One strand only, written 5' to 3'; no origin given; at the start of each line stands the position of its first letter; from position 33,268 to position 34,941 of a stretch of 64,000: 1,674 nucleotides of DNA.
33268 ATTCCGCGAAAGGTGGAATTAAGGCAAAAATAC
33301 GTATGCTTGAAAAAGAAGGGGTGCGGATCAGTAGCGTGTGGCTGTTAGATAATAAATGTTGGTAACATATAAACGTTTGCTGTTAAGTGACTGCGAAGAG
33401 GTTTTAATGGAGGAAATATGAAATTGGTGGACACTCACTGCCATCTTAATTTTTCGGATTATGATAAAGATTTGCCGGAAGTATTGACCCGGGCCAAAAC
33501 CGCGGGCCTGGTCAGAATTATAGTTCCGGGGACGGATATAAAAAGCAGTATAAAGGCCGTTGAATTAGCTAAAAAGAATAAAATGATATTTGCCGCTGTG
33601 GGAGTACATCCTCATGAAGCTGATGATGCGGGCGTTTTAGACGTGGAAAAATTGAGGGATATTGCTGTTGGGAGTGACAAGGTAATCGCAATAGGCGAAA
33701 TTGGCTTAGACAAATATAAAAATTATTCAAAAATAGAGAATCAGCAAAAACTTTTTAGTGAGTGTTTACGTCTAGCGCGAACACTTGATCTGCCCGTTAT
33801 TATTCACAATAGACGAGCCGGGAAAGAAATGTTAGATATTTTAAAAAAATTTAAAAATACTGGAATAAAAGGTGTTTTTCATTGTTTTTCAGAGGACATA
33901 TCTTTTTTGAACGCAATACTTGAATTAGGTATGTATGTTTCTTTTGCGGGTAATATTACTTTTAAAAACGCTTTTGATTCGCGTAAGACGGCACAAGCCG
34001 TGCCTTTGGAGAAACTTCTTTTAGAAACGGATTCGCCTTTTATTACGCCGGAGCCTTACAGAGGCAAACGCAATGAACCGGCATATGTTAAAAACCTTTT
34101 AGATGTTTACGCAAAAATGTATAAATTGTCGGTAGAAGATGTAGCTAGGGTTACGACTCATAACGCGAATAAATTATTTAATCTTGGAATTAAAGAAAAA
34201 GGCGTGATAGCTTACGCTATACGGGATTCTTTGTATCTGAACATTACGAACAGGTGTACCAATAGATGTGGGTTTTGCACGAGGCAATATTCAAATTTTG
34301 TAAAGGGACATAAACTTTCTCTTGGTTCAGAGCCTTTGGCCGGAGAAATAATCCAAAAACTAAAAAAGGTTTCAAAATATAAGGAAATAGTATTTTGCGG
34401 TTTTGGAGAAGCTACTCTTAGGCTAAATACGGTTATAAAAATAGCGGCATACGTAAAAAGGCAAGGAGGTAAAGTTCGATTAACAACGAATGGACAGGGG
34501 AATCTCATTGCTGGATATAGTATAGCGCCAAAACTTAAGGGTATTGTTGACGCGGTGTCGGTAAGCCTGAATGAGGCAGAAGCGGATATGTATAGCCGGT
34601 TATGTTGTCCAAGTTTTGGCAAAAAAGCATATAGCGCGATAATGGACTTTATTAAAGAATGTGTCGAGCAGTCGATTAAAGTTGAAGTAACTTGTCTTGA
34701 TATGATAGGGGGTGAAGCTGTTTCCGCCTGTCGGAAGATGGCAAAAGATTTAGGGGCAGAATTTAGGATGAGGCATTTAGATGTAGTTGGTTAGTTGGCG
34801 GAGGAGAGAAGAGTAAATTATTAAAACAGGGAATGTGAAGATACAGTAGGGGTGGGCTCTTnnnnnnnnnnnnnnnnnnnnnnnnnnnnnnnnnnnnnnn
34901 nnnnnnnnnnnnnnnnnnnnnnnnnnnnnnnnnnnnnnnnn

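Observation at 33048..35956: Ogt remnant - TatD::radical-SAM fusion - CPBP protease neighbourhood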

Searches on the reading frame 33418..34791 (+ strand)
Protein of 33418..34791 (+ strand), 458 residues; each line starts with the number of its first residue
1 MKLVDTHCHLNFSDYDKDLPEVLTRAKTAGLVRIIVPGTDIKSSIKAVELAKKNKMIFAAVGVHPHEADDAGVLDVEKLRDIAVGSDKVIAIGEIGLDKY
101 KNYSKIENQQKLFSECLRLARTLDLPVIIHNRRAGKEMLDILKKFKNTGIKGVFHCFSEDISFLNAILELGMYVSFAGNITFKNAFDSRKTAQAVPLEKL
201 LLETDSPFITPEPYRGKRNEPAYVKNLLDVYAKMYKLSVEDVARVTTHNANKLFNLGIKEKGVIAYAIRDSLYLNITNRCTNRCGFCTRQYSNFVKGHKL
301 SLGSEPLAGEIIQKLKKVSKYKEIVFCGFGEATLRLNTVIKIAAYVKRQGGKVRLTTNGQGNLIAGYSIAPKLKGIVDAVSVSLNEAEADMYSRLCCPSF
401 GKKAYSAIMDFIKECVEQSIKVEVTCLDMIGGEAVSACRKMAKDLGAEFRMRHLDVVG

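Call 9: search_protein_families(library=pfam, proteins=[window:33418-34791:+], max_evalue=0.01)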
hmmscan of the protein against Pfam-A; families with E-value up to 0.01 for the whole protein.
window:33418-34791:+ (458 aa): 4 families
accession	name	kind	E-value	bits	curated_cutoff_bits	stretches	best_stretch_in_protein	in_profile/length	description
PF01026.27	TatD_DNase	-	2.5e-85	286.4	27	1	4-255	1-253/253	TatD related DNase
PF04055.27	Radical_SAM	-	3.7e-15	56.9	29.5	1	274-433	1-154/166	Radical SAM superfamily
PF01979.26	Amidohydro_1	-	4.8e-05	23.2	25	1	3-257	6-301/345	Amidohydrolase family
PF04909.20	Amidohydro_2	-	0.0042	17.3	26.4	0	191-256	232-289/289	Amidohydrolase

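Call 10: search_protein_families(library=ncbifam, proteins=[window:33418-34791:+], max_evalue=0.01)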
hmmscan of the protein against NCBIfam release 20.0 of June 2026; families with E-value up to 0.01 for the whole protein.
window:33418-34791:+ (458 aa): 27 families (the best 25 are shown)
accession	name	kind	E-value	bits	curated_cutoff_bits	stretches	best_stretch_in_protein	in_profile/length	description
TIGR00010.1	TIGR00010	subfamily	1.9e-83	279.8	206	1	3-255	1-252/253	YchF/TatD family DNA exonuclease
TIGR04038.1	tatD_link_rSAM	subfamily_domain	1.4e-69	233.8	129.7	1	264-454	2-191/192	TatD family nuclease-associated radical SAM protein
NF008075.0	PRK10812.1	equivalog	2.2e-62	210.7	438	1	1-259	1-259/265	metal-dependent hydrolase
TIGR04100.1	rSAM_pair_X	hypoth_equivalog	2.3e-55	187.3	262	1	264-454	2-196/197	TIGR04100 family radical SAM protein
NF007745.0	PRK10425.1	equivalog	2.1e-47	161.5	395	1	5-256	3-258/260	3'-5' ssDNA/RNA exonuclease TatD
NF008522.0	PRK11449.1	equivalog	8.4e-47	159.5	481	1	2-256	4-258/259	metal-dependent hydrolase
NF041926.1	QatD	equivalog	1.4e-29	102.9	230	1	5-253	1-239/239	Qat anti-phage system TatD family nuclease QatD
TIGR04317.1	W_rSAM_matur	equivalog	7.5e-13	48.3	380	1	271-395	5-121/349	tungsten cofactor oxidoreductase radical SAM maturase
TIGR02668.1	moaA_archaeal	equivalog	6.5e-08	31.9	325.25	1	271-432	11-163/303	GTP 3',8-cyclase MoaA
NF001199.0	PRK00164.2-1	equivalog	2.9e-07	29.9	231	1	271-430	13-163/308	GTP 3',8-cyclase MoaA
TIGR02666.1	moaA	equivalog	3.8e-07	29.4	284.05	1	271-450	11-188/336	GTP 3',8-cyclase MoaA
TIGR04546.1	rSAM_ahbC_deAc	equivalog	1.4e-06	27.4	650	1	273-424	42-181/390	12,18-didecarboxysiroheme deacetylase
NF045574.1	sacti_mat_StsB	exception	2.9e-06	26.4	625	1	271-422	97-239/466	StsB family radical SAM/SPASM domain sactipeptide maturase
NF038283.1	viperin_w_prok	equivalog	4.8e-06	26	180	1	276-390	8-120/281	viperin family antiviral radical SAM protein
TIGR04055.1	rSAM_NirJ2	equivalog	1e-05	25.3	500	1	275-429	5-149/326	putative heme d1 biosynthesis radical SAM protein NirJ2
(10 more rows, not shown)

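Call 22: find_homologous_proteins(query=window:33418-34791:+, max_evalue=1e-30)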
Query window:33418-34791:+ (458 aa): 7969 proteins with E <= 1e-30 among 8000 candidates; the best 120 are listed.
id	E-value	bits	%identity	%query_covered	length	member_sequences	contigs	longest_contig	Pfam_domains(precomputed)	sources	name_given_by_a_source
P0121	5.7e-271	917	100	90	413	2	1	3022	PF01026.28,PF04055.28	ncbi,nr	ncbi:MAG: YchF/TatD family DNA exonuclease [Candidatus Omnitrophica bacterium]|nr:YchF/TatD family D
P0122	5.5e-193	660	62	100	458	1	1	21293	PF01026.28,PF04909.21,PF04055.28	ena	-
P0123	3.9e-192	657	64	100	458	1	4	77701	PF01026.28,PF04055.28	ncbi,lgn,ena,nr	ncbi:MAG: YchF/TatD family DNA exonuclease [Candidatus Omnitrophica bacterium]|nr:YchF/TatD family D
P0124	1.5e-190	652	64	100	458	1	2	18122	PF01026.28,PF04055.28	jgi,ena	-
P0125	8.5e-190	649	61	100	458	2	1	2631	PF01026.28,PF04055.28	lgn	-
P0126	3.2e-187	641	62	100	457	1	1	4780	PF01026.28,PF04055.28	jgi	jgi:TatD DNase family protein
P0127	5.5e-187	640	63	100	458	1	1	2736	PF01026.28,PF04055.28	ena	-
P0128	1.2e-186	639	60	100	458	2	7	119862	PF01026.28,PF04909.21,PF04055.28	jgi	-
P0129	2.0e-186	638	64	100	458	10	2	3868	PF01026.28,PF04055.28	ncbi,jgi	-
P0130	3.8e-186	637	62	100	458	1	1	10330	PF01026.28,PF04055.28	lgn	-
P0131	7.3e-186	636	63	100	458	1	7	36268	PF01026.28,PF04055.28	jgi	-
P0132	3.6e-183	628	62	100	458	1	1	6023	PF01026.28,PF04055.28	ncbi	-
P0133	1.3e-182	626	60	100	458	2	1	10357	PF01026.28,PF04909.21,PF04055.28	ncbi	ncbi:TatD family hydrolase [Candidatus Omnitrophota bacterium]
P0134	1.6e-181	622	59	100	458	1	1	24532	PF01026.28,PF04909.21,PF04055.28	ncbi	-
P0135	1.3e-180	619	60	100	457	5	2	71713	PF01026.28,PF04055.28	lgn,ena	-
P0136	1.3e-179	616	59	100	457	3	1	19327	PF01026.28,PF04055.28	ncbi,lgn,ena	ncbi:MAG: TatD family hydrolase [Candidatus Omnitrophota bacterium]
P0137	3.9e-179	614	60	100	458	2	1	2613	PF01026.28,PF04055.28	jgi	-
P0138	4.7e-179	614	60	100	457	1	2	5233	PF01026.28,PF04055.28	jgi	jgi:TatD DNase family protein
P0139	1.0e-178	613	59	100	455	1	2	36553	PF01026.28,PF04055.28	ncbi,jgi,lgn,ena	-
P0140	6.5e-178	610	59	100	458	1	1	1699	PF01026.28,PF04055.28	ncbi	-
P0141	3.0e-177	608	59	100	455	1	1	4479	PF01026.28,PF04055.28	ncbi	-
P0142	4.0e-177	608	59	100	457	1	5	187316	PF01026.28,PF04055.28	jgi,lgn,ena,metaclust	metaclust:\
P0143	4.6e-177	607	58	100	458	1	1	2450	PF01026.28,PF04055.28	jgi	jgi:TatD DNase family protein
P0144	1.8e-176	605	58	100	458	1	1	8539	PF01026.28,PF04055.28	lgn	-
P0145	4.9e-176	604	58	100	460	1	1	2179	PF01026.28,PF04055.28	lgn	-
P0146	7.9e-176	603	59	100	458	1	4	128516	PF01026.28,PF04055.28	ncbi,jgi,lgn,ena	-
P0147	8.0e-176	603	60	100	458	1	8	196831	PF01026.28,PF04055.28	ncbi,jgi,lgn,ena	-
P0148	8.5e-176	603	59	100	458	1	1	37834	PF01026.28,PF04055.28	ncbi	ncbi:MAG: TatD family hydrolase [Candidatus Omnitrophota bacterium]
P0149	1.5e-175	602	58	100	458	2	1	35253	PF01026.28,PF04055.28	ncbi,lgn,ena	-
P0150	1.6e-175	602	59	100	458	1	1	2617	PF01026.28,PF04055.28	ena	-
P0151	5.8e-175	601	58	100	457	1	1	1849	PF01026.28,PF04055.28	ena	-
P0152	1.1e-174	600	58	100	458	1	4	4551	PF01026.28,PF04055.28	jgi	jgi:TatD DNase family protein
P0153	1.2e-174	600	58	100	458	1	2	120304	PF01026.28,PF04055.28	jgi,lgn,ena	-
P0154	1.2e-174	600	58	100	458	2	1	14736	PF01026.28,PF04055.28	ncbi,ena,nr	ncbi:MAG: YchF/TatD family DNA exonuclease [Candidatus Omnitrophica bacterium]|nr:YchF/TatD family D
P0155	1.8e-174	599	57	100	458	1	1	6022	PF01026.28,PF04055.28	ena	-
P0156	2.3e-174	599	58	100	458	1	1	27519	PF01026.28,PF04055.28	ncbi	-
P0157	6.2e-174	597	57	100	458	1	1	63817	PF01026.28,PF04055.28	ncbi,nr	ncbi:MAG: YchF/TatD family DNA exonuclease [Candidatus Omnitrophota bacterium]|nr:YchF/TatD family D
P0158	9.6e-174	597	58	100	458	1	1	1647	PF01026.28,PF04055.28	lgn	-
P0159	2.8e-173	595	57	100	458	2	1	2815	PF01026.28,PF04055.28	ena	-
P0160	3.4e-173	595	58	100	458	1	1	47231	PF01026.28,PF04055.28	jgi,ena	-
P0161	3.3e-172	591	57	100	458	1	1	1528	PF01026.28,PF04055.28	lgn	-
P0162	8.0e-172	590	57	100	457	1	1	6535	PF01026.28,PF04055.28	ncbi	ncbi:MAG: TatD family hydrolase [Candidatus Omnitrophota bacterium]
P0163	8.2e-172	590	57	100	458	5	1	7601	PF01026.28,PF04055.28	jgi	jgi:TatD DNase family protein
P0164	1.1e-171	590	59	100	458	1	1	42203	PF01026.28,PF04055.28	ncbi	ncbi:MAG: TatD family hydrolase [Candidatus Omnitrophota bacterium]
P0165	2.2e-171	589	56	100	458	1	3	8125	PF01026.28,PF04055.28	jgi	-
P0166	6.7e-171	587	57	100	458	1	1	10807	PF01026.28,PF04055.28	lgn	-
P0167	6.9e-171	587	57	100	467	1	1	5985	PF01026.28,PF04909.21,PF04055.28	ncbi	ncbi:MAG: TatD family hydrolase [Candidatus Omnitrophota bacterium]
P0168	9.1e-171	587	57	100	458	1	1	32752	PF01026.28,PF04055.28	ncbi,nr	ncbi:MAG: YchF/TatD family DNA exonuclease [Candidatus Tantalella remota]|nr:YchF/TatD family DNA ex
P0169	1.2e-170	586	57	100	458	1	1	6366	PF01026.28,PF04055.28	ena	-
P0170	3.5e-170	585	58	100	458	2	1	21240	PF01026.28,PF04055.28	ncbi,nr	ncbi:MAG: YchF/TatD family DNA exonuclease [Candidatus Omnitrophica bacterium]|nr:YchF/TatD family D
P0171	4.0e-170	585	57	100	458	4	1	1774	PF01026.28,PF04055.28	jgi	jgi:TatD DNase family protein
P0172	1.5e-169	583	57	100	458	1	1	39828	PF01026.28,PF04055.28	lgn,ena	-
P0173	3.2e-169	582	58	100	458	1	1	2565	PF01026.28,PF04055.28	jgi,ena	-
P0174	4.3e-169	581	56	100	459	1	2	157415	PF01026.28,PF04909.21,PF04055.28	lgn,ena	-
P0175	4.7e-169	581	57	100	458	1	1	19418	PF01026.28,PF04055.28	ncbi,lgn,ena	-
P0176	6.1e-169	581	56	100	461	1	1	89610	PF01026.28,PF04055.28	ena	-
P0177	6.7e-169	581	56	100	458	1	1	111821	PF01026.28,PF04055.28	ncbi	ncbi:TatD family hydrolase [Candidatus Omnitrophota bacterium]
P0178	1.8e-168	579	57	100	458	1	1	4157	PF01026.28,PF04909.21,PF04055.28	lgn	-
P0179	1.9e-168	579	56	100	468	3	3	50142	PF01026.28,PF04055.28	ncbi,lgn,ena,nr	ncbi:MAG: YchF/TatD family DNA exonuclease [Candidatus Omnitrophica bacterium]|nr:YchF/TatD family D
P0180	2.1e-168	579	56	100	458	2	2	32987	PF01026.28,PF04055.28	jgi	jgi:TatD DNase family protein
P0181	2.5e-168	579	57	100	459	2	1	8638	PF01026.28,PF04055.28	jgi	jgi:TatD DNase family protein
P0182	2.8e-168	579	57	100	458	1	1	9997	PF01026.28,PF04055.28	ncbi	-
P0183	3.2e-168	578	56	100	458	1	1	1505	PF01026.28,PF04055.28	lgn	-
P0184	3.6e-168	578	56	100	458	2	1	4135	PF01026.28,PF04909.21,PF04055.28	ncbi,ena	-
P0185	4.1e-168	578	58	100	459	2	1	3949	PF01026.28,PF04055.28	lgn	-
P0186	6.4e-168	577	57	100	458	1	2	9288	PF01026.28,PF04055.28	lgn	-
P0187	7.9e-168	577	55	100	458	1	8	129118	PF01026.28,PF04055.28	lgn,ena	-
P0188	1.2e-167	576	56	100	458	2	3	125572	PF01026.28,PF04055.28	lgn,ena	-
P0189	1.3e-167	576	57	100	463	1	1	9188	PF01026.28,PF04055.28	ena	-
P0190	2.5e-167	575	60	95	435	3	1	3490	PF01026.28,PF04055.28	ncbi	ncbi:MAG: TatD family hydrolase, partial [Candidatus Omnitrophota bacterium]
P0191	2.7e-167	575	55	100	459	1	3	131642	PF01026.28,PF04055.28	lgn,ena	-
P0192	3.1e-167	575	58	100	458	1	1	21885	PF01026.28,PF04055.28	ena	-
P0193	5.4e-167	574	56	100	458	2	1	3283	PF01026.28,PF04055.28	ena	-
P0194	8.4e-167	574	57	100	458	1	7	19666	PF01026.28,PF04055.28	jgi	jgi:TatD DNase family protein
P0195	1.0e-166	573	55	100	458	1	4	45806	PF01026.28,PF04055.28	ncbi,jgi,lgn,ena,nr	ncbi:MAG TPA: YchF/TatD family DNA exonuclease [Candidatus Omnitrophota bacterium]|nr:YchF/TatD fami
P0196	1.3e-166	573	55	100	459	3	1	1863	PF01026.28,PF04055.28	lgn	-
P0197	2.2e-166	572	57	100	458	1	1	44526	PF01026.28,PF04909.21,PF04055.28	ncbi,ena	-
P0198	3.5e-166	572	56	100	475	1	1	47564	PF01026.28,PF04055.28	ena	-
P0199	5.8e-166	571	55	100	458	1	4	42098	PF01026.28,PF04055.28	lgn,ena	-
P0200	6.7e-166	571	56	100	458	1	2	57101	PF01026.28,PF04055.28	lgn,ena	-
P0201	1.4e-165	570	55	100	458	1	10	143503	PF01026.28,PF04055.28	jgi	-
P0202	1.9e-165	569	55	100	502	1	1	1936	PF01026.28,PF04055.28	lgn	-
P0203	4.5e-165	568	55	100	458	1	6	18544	PF01026.28,PF04055.28,PF01979.27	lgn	-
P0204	1.0e-164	567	56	100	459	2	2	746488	PF01026.28,PF04055.28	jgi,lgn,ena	-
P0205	1.7e-164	566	55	100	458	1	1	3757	PF01026.28,PF04055.28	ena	-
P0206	3.3e-163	562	55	100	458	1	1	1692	PF01026.28,PF04055.28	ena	-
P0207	4.8e-162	558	54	100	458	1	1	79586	PF01026.28,PF04909.21,PF04055.28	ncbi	-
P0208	1.0e-161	557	54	100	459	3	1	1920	PF01026.28,PF04055.28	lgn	-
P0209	2.2e-161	556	54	100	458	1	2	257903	PF01026.28,PF04055.28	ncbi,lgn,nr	ncbi:MAG: YchF/TatD family DNA exonuclease [Candidatus Omnitrophica bacterium]|nr:YchF/TatD family D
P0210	4.6e-161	555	54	100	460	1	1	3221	PF01026.28,PF04909.21,PF04055.28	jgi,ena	-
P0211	1.2e-158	547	55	100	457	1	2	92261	PF01026.28,PF04055.28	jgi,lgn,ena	-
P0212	3.1e-158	545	54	100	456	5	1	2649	PF01026.28,PF04055.28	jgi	jgi:TatD DNase family protein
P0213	3.8e-158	545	55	100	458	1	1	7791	PF01026.28,PF04909.21,PF04055.28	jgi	jgi:TatD DNase family protein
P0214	6.9e-158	544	52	100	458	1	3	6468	PF01026.28,PF04055.28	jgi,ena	-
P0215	4.7e-157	542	53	100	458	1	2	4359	PF01026.28,PF04055.28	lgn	-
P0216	8.1e-157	541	55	94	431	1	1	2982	PF01026.28,PF04055.28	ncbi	-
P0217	5.5e-156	538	54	100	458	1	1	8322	PF01026.28,PF04909.21,PF04055.28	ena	-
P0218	6.0e-156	538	51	100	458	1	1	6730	PF01026.28,PF04055.28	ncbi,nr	ncbi:MAG: YchF/TatD family DNA exonuclease [Candidatus Omnitrophica bacterium]|nr:YchF/TatD family D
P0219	7.5e-156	538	53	100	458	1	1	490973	PF01026.28,PF04055.28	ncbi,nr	ncbi:MAG: YchF/TatD family DNA exonuclease [Candidatus Omnitrophica bacterium]|nr:YchF/TatD family D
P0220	1.2e-154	534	53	100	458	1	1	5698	PF01026.28,PF04055.28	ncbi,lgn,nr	ncbi:MAG: YchF/TatD family DNA exonuclease [Candidatus Omnitrophica bacterium]|nr:YchF/TatD family D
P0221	1.6e-154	533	54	95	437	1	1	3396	PF01026.28,PF04909.21,PF04055.28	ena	-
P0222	2.8e-154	532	52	100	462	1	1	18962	PF01026.28,PF04055.28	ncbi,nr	ncbi:MAG: YchF/TatD family DNA exonuclease [Candidatus Omnitrophica bacterium]|nr:YchF/TatD family D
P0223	4.2e-154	532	53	100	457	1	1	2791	PF01026.28,PF04055.28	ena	-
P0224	7.5e-154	531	53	100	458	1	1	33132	PF01026.28,PF04055.28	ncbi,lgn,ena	-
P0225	2.9e-152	526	53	100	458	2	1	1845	PF01026.28,PF04055.28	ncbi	-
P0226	3.0e-152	526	53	100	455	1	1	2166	PF01026.28,PF04909.21,PF04055.28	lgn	-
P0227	5.6e-152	525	52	100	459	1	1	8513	PF01026.28,PF04055.28,PF01979.27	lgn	-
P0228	1.1e-151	524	52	100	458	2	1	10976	PF01026.28,PF04055.28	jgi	jgi:TatD DNase family protein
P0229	1.5e-151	523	52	100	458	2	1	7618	PF01026.28,PF04909.21,PF04055.28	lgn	-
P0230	6.6e-151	521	52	100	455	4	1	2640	PF01026.28,PF04909.21,PF04055.28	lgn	-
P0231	3.0e-149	516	60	84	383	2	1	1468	PF01026.28,PF04055.28,PF01979.27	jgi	jgi:TatD DNase family protein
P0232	4.1e-149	515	51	100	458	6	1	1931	PF01026.28,PF04055.28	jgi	-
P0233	4.2e-149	515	52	100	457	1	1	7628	PF01026.28,PF04055.28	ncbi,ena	-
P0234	8.0e-149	514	51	100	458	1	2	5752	PF01026.28,PF04055.28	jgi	jgi:TatD DNase family protein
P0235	1.2e-148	514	49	100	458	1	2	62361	PF01026.28,PF04055.28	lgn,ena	-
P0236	1.3e-148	514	52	100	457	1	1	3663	PF01026.28,PF04055.28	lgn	-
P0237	2.3e-148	513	51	100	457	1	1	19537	PF01026.28,PF04055.28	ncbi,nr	ncbi:MAG: YchF/TatD family DNA exonuclease [Candidatus Omnitrophica bacterium]|nr:YchF/TatD family D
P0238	2.0e-147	510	51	100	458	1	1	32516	PF01026.28,PF04055.28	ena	-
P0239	1.7e-146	507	52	100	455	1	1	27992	PF01026.28,PF04909.21,PF04055.28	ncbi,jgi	-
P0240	1.9e-146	507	52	100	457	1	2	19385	PF01026.28,PF04909.21,PF04055.28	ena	-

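Call 38: predict_structure(alignment_id=A2)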
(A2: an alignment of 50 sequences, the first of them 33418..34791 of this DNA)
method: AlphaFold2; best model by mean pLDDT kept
length: 458 residues; sequences in the alignment: 50
mean_pLDDT: 93.9   pTM: 0.83
mean pLDDT of the five models: 93.9, 93.7, 92.2, 91.4, 91.4
residues with pLDDT >= 90: 383; 70-90: 71; 50-70: 4; < 50: 0
segments of 3 or more residues with pLDDT < 50: none
pLDDT, mean of each block of 10 residues (from residue 1): 97 97 98 98 98 97 98 95 93 97 97 97 95 97 89 96 95 96 93 94 96 95 97 89 93 90 86 94 86 85 90 89 92 96 96 96 96 97 92 92 95 98 93 93 96 75
secondary structure, 60 per line:
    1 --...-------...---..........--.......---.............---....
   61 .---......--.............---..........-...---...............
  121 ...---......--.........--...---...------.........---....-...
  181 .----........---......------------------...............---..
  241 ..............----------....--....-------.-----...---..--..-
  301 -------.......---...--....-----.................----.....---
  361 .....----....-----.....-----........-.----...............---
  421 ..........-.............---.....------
elements in order: E3-5 H19-28 E31-37 H41-53 E57-61 H65-70 H73-85 E89-98 H106-123 E127-132 H135-143 E152-154 H161-169 E173-176 H178-181 H186-193 E200-202 H221-235 H239-254 E265-268 E271-274 H308-314 E323-326 H332-348 E353-357 H361-365 H370-373 E379-383 H389-396 H403-417 E421-427 H432-444 E448-452

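Call 64: find_encoding_contigs(protein=P0123, flank=5000, max_places=1)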
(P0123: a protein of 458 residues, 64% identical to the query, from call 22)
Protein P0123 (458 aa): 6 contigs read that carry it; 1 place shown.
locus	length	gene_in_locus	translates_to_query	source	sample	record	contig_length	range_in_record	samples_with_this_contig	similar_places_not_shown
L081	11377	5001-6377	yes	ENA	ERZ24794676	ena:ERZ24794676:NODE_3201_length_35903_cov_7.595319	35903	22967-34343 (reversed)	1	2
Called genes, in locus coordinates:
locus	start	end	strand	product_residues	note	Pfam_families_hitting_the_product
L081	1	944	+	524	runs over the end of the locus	PF00133:tRNA-synt_1, PF01406:tRNA-synt_1e (faint), PF09334:tRNA-synt_1g, PF00133:tRNA-synt_1, PF19303:Anticodon_3 (weak)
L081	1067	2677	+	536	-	PF13426:PAS_9 (faint), PF08448:PAS_4 (weak), PF02518:HATPase_c, PF14501:HATPase_c_5 (weak)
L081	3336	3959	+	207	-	PF02518:HATPase_c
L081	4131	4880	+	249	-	PF00072:Response_reg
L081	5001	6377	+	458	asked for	PF01026:TatD_DNase, PF04055:Radical_SAM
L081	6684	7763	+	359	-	PF02517:Rce1-like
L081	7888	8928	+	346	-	PF01008:IF-2B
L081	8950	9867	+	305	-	PF00586:AIRS, PF02769:AIRS_C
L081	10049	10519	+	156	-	PF02367:TsaE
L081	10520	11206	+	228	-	PF00814:TsaD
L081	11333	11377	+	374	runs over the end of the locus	PF01168:Ala_racemase_N, PF00842:Ala_racemase_C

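Call 65: find_encoding_contigs(protein=P0147, flank=5000, max_places=1)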
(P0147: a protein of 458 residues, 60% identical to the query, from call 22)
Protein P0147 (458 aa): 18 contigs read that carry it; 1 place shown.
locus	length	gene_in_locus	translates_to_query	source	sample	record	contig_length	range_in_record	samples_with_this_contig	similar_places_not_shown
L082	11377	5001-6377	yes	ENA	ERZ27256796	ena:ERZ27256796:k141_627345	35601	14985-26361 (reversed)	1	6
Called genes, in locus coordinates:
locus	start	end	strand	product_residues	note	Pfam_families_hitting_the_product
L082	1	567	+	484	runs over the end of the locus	PF00133:tRNA-synt_1 (faint), PF01406:tRNA-synt_1e, PF09334:tRNA-synt_1g (faint), PF09190:DALR_2, PF23493:CysS_C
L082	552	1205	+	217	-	PF02223:Thymidylate_kin, PF13521:AAA_28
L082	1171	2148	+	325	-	PF13177:DNA_pol3_delta2, PF09115:DNApol3-delta_C (weak)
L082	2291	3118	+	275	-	PF04468:PSP1, PF28472:PSP1_3rd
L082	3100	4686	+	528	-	PF00133:tRNA-synt_1, PF01406:tRNA-synt_1e (weak), PF09334:tRNA-synt_1g, PF00133:tRNA-synt_1, PF08264:Anticodon_1 (weak)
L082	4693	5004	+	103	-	PF01035:DNA_binding_1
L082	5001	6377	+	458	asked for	PF01026:TatD_DNase, PF04055:Radical_SAM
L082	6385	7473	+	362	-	PF02517:Rce1-like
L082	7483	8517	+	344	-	PF01008:IF-2B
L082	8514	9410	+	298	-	PF00586:AIRS, PF02769:AIRS_C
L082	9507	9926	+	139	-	PF02367:TsaE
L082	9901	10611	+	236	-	PF00814:TsaD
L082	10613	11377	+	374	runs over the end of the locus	PF01168:Ala_racemase_N, PF00842:Ala_racemase_C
